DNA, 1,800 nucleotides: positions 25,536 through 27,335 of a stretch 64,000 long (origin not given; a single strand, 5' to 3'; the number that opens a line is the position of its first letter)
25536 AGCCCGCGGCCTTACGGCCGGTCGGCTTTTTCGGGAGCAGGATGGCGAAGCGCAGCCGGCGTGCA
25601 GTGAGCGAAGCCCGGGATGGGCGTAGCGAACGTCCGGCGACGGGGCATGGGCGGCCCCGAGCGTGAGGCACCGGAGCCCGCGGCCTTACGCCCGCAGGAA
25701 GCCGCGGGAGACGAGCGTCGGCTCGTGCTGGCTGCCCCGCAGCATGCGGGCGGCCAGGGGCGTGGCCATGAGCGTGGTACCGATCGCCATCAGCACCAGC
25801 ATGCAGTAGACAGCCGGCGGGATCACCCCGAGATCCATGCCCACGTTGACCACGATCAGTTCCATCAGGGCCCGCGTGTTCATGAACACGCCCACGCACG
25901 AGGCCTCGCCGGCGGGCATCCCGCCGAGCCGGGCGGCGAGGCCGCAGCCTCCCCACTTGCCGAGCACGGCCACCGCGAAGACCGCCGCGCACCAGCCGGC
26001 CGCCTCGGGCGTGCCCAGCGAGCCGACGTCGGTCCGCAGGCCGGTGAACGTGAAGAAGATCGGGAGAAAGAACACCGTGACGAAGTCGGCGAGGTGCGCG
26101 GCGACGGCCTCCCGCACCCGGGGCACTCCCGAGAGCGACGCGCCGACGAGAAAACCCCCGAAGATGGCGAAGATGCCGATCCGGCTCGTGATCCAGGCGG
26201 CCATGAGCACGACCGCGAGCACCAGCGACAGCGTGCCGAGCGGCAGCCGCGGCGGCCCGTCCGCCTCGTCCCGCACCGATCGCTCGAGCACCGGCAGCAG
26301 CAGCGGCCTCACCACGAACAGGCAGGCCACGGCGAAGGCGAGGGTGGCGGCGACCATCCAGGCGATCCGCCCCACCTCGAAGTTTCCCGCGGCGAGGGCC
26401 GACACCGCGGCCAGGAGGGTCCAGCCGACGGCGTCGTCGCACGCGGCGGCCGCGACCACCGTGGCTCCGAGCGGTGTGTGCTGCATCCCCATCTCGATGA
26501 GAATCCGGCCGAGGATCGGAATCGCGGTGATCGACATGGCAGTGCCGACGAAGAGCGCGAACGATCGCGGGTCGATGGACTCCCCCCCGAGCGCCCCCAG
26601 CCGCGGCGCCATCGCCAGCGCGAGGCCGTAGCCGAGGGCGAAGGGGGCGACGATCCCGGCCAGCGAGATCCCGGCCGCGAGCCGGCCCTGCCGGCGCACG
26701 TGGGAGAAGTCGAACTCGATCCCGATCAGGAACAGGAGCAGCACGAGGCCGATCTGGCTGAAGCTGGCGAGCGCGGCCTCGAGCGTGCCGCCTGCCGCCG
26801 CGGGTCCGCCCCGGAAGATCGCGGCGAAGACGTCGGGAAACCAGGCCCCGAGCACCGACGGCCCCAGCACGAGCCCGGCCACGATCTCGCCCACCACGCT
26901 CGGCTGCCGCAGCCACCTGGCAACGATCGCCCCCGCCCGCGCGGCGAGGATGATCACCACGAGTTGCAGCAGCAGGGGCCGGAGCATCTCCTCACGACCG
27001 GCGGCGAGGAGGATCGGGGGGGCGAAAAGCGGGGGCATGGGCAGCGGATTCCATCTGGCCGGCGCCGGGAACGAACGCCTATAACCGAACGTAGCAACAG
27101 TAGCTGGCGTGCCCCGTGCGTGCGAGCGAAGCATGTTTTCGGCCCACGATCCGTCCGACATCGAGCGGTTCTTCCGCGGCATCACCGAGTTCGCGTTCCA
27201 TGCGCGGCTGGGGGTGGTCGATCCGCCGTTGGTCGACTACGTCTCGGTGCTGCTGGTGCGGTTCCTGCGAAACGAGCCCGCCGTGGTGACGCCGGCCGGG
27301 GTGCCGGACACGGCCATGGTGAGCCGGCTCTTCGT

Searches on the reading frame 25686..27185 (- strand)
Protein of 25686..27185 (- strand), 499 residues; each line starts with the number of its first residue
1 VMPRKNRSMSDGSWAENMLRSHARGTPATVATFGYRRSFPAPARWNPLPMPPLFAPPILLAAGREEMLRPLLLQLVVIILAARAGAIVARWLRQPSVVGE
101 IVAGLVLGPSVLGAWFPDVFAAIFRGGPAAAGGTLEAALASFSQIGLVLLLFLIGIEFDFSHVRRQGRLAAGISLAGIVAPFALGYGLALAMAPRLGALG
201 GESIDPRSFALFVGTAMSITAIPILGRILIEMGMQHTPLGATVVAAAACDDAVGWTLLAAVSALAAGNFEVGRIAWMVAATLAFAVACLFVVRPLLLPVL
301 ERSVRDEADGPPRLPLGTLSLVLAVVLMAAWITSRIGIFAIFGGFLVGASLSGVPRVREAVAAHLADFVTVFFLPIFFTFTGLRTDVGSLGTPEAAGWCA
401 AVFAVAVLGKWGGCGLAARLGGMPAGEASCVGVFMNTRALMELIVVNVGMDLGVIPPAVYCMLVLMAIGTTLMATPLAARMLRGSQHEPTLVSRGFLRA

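Call 69: search_protein_families(library=pfam, proteins=[window:25686-27185:-], max_evalue=0.001)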
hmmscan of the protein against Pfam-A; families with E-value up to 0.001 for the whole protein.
window:25686-27185:- (499 aa): 1 family
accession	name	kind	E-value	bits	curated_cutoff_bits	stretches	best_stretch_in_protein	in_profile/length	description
PF00999.27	Na_H_Exchanger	-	5.7e-47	160.8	26.2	1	80-479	3-370/375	Sodium/hydrogen exchanger, transmembrane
